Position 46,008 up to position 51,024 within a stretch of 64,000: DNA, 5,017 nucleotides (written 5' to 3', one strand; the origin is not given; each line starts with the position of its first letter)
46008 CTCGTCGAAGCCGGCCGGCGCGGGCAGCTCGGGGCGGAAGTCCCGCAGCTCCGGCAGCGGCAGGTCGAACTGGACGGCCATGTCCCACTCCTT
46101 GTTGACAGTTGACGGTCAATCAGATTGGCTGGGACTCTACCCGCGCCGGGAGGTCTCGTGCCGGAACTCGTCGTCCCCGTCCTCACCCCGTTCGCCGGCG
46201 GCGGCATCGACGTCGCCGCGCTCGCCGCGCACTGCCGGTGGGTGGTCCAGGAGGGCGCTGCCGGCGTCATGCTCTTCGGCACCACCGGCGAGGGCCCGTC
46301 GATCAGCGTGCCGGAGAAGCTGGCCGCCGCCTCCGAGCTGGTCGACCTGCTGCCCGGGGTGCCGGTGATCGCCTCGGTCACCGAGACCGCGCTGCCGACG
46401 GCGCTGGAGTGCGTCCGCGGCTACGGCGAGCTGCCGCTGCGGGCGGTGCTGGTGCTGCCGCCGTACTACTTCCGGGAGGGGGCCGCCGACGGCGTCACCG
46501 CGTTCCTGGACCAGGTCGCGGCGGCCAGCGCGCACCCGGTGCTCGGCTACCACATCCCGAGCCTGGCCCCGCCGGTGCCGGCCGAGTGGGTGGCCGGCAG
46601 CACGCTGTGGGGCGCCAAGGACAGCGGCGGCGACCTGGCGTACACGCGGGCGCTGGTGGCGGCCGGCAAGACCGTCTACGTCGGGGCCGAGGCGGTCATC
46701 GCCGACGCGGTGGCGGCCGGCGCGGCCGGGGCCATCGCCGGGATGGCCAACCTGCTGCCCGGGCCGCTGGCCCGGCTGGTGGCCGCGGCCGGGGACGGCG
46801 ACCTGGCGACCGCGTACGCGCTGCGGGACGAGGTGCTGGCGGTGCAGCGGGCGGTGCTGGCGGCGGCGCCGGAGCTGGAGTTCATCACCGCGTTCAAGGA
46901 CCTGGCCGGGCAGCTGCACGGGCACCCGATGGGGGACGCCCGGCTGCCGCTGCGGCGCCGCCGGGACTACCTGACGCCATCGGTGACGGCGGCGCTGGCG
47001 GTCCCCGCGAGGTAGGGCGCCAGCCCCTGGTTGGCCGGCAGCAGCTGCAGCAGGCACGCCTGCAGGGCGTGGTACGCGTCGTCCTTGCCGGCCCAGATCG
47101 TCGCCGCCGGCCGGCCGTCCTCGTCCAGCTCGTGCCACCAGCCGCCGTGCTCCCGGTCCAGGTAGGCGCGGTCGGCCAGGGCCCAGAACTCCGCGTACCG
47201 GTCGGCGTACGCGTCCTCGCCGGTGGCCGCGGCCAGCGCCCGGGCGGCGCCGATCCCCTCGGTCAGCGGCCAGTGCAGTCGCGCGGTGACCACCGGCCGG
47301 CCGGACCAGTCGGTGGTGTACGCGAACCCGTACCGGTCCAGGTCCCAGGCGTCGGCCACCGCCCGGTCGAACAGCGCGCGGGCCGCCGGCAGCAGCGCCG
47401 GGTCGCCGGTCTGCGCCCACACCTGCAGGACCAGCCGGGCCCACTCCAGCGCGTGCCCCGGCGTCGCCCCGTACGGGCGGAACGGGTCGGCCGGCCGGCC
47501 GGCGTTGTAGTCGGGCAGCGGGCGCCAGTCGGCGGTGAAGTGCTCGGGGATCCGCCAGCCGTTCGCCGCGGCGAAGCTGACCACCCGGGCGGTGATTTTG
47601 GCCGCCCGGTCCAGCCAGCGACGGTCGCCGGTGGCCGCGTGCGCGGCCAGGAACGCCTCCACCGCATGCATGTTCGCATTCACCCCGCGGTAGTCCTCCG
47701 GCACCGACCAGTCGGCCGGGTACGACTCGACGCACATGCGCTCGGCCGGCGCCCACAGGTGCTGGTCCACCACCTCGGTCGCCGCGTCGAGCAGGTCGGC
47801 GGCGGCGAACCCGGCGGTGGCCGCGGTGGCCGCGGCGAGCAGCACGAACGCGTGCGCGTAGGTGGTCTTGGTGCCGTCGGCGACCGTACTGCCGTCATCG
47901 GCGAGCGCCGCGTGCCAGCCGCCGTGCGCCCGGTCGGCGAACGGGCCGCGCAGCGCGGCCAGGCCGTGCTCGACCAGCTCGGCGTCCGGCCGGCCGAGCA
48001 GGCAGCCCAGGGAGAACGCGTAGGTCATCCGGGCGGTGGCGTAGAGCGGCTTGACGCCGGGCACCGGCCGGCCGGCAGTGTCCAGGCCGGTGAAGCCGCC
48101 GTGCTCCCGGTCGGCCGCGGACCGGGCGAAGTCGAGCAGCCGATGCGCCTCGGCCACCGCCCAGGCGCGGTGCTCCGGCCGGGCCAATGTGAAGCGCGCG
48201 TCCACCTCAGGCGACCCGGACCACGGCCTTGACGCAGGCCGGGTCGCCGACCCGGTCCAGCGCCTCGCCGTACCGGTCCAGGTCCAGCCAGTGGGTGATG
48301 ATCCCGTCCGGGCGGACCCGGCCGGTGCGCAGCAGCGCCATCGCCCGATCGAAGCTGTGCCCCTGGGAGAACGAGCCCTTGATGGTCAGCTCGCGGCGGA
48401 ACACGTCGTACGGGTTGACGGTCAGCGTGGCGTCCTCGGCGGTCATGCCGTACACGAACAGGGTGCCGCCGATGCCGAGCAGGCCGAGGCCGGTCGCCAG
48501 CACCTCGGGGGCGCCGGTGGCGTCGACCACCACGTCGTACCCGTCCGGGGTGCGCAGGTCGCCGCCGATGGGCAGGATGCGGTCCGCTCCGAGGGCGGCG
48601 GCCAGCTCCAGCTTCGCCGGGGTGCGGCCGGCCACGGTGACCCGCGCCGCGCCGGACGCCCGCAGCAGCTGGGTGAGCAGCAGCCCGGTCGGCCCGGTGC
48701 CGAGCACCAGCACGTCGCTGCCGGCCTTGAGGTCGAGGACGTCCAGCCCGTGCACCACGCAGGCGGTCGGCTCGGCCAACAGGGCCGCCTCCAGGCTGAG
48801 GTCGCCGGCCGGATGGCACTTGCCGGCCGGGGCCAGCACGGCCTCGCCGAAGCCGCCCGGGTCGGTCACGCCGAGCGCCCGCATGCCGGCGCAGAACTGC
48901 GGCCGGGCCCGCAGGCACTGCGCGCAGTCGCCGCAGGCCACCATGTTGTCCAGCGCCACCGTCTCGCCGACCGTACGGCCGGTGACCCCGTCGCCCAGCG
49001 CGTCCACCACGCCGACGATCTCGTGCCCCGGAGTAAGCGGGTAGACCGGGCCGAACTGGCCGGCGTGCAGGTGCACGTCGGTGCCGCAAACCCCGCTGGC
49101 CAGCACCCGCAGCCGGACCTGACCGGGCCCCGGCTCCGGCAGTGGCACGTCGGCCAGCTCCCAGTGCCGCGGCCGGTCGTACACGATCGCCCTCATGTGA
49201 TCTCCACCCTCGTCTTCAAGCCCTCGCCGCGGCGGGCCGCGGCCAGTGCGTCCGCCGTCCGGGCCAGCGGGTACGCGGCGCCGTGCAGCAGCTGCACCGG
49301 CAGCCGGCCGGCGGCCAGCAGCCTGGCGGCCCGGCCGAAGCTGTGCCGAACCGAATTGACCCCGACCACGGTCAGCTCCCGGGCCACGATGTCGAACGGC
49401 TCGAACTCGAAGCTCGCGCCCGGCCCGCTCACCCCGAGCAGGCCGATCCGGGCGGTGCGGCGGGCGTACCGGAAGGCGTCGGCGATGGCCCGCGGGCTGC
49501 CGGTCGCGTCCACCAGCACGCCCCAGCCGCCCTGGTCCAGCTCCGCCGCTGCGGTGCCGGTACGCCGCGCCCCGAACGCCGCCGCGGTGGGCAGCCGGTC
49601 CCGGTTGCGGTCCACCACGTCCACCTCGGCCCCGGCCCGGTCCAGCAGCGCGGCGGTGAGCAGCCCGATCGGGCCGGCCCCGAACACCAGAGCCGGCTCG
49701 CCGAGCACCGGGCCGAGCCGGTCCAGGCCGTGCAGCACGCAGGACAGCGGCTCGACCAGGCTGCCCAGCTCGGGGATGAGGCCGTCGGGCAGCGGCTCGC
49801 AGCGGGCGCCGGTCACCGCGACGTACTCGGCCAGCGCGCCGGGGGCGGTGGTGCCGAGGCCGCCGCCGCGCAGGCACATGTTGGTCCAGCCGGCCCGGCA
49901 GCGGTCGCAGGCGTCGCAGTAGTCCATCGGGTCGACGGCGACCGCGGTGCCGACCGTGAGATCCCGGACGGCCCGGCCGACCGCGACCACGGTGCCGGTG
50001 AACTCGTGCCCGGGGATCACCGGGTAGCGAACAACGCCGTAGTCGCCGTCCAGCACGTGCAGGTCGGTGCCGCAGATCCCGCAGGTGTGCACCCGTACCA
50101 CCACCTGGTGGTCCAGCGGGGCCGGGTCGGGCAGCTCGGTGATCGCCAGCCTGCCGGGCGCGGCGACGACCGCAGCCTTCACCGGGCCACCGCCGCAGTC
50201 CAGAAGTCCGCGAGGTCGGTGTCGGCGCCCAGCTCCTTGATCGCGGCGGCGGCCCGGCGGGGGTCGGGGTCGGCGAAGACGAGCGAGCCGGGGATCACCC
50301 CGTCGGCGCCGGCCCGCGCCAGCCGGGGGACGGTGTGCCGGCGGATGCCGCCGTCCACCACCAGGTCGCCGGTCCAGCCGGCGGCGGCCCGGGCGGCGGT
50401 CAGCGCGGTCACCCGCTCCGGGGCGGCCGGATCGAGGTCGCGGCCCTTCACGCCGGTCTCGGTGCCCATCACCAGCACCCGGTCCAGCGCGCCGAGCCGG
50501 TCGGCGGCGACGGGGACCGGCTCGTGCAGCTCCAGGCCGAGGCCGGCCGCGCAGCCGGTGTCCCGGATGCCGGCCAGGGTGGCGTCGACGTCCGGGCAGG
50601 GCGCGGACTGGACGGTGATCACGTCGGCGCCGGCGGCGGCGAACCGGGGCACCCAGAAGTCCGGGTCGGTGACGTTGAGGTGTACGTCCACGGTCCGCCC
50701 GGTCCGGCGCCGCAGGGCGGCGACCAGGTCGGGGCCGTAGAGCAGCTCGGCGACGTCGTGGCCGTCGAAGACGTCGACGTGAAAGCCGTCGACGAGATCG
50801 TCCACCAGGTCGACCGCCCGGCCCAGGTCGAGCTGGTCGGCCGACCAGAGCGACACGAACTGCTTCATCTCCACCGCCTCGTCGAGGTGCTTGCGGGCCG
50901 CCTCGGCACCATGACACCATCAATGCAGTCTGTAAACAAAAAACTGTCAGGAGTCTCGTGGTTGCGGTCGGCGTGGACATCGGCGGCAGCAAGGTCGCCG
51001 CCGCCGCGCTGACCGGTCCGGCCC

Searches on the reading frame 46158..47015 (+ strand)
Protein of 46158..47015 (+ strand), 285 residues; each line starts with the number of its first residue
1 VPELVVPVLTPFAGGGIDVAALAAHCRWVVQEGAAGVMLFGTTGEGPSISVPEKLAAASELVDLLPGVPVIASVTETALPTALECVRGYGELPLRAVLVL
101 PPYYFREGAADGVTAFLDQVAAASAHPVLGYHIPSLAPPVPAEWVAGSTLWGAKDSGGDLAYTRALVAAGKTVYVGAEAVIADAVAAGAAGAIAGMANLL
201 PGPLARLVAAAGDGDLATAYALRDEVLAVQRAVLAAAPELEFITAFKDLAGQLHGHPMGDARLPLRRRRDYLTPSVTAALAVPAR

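Call 43: search_protein_families(library=pfam, max_evalue=0.0001, proteins=[window:46158-47015:+])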
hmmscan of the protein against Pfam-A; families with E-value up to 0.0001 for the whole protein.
window:46158-47015:+ (285 aa): 1 family
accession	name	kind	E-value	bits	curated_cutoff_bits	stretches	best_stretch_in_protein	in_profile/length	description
PF00701.28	DHDPS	-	1.5e-28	99.8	22.1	1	4-266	5-272/289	Dihydrodipicolinate synthetase family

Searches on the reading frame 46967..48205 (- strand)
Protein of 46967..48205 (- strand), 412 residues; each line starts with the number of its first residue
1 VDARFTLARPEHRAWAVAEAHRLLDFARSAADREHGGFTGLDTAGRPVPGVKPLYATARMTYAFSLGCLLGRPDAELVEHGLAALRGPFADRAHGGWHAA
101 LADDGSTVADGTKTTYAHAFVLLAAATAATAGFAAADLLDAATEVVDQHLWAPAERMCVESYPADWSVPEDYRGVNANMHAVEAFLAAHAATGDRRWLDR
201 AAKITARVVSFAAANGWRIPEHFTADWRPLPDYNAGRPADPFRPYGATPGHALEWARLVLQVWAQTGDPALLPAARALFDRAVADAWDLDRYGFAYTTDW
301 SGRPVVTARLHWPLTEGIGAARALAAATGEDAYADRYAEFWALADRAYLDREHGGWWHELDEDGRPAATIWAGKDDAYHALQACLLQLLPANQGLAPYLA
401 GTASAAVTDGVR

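Call 43: search_protein_families(library=pfam, max_evalue=0.0001, proteins=[window:46967-48205:-])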
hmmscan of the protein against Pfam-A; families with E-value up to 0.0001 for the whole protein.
window:46967-48205:- (412 aa): 1 family
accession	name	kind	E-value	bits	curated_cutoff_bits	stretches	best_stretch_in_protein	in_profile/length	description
PF07221.17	GlcNAc_2-epim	-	1.8e-107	360.1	23.4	1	36-383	1-347/347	N-acylglucosamine 2-epimerase (GlcNAc 2-epimerase)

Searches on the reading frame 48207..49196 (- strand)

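Call 43: search_protein_families(library=pfam, max_evalue=0.0001, proteins=[window:48207-49196:-])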
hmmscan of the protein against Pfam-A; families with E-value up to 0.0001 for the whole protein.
window:48207-49196:- (329 aa): 4 families
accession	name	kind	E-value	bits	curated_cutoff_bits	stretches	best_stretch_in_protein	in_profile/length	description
PF08240.17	ADH_N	-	8.4e-25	87.5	23.5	1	23-130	1-102/104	Alcohol dehydrogenase GroES-like domain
PF00107.32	ADH_zinc_N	-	4.9e-21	75.5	31.8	1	169-289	1-127/129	Zinc-binding dehydrogenase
PF16912.11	Glu_dehyd_C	-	7.2e-12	45.7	34.9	1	138-326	4-209/211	Glucose dehydrogenase C-terminus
PF01488.26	Shikimate_DH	-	3.8e-06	27.5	24.3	1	159-233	12-89/138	Shikimate / quinate 5-dehydrogenase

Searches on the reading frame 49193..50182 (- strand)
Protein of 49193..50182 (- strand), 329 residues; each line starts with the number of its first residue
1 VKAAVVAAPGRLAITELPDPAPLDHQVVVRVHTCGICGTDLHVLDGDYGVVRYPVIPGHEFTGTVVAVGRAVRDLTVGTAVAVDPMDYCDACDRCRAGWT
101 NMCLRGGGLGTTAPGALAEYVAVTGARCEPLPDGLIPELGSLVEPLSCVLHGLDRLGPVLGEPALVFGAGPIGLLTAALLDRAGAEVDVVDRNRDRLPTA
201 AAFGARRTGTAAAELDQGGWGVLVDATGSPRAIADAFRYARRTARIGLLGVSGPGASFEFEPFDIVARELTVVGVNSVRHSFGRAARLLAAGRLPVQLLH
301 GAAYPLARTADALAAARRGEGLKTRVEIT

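Call 43: search_protein_families(library=pfam, max_evalue=0.0001, proteins=[window:49193-50182:-])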
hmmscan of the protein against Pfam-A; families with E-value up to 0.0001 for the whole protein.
window:49193-50182:- (329 aa): 4 families
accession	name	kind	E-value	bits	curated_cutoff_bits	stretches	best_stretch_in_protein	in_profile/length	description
PF08240.17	ADH_N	-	3.3e-29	101.6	23.5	1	24-133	2-104/104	Alcohol dehydrogenase GroES-like domain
PF00107.32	ADH_zinc_N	-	2e-13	50.8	31.8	1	171-290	1-128/129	Zinc-binding dehydrogenase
PF16912.11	Glu_dehyd_C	-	5.4e-13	49.3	34.9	1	138-291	2-175/211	Glucose dehydrogenase C-terminus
PF01494.25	FAD_binding_3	-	2.8e-06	27.2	22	1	164-241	4-79/349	FAD binding domain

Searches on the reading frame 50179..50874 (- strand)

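Call 43: search_protein_families(library=pfam, max_evalue=0.0001, proteins=[window:50179-50874:-])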
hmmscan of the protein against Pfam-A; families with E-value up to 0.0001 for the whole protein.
window:50179-50874:- (231 aa): 1 family
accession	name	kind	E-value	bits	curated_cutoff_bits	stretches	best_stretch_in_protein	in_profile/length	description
PF00834.25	Ribul_P_3_epim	-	1.1e-36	126.5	21.1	1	8-200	5-198/198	Ribulose-phosphate 3 epimerase family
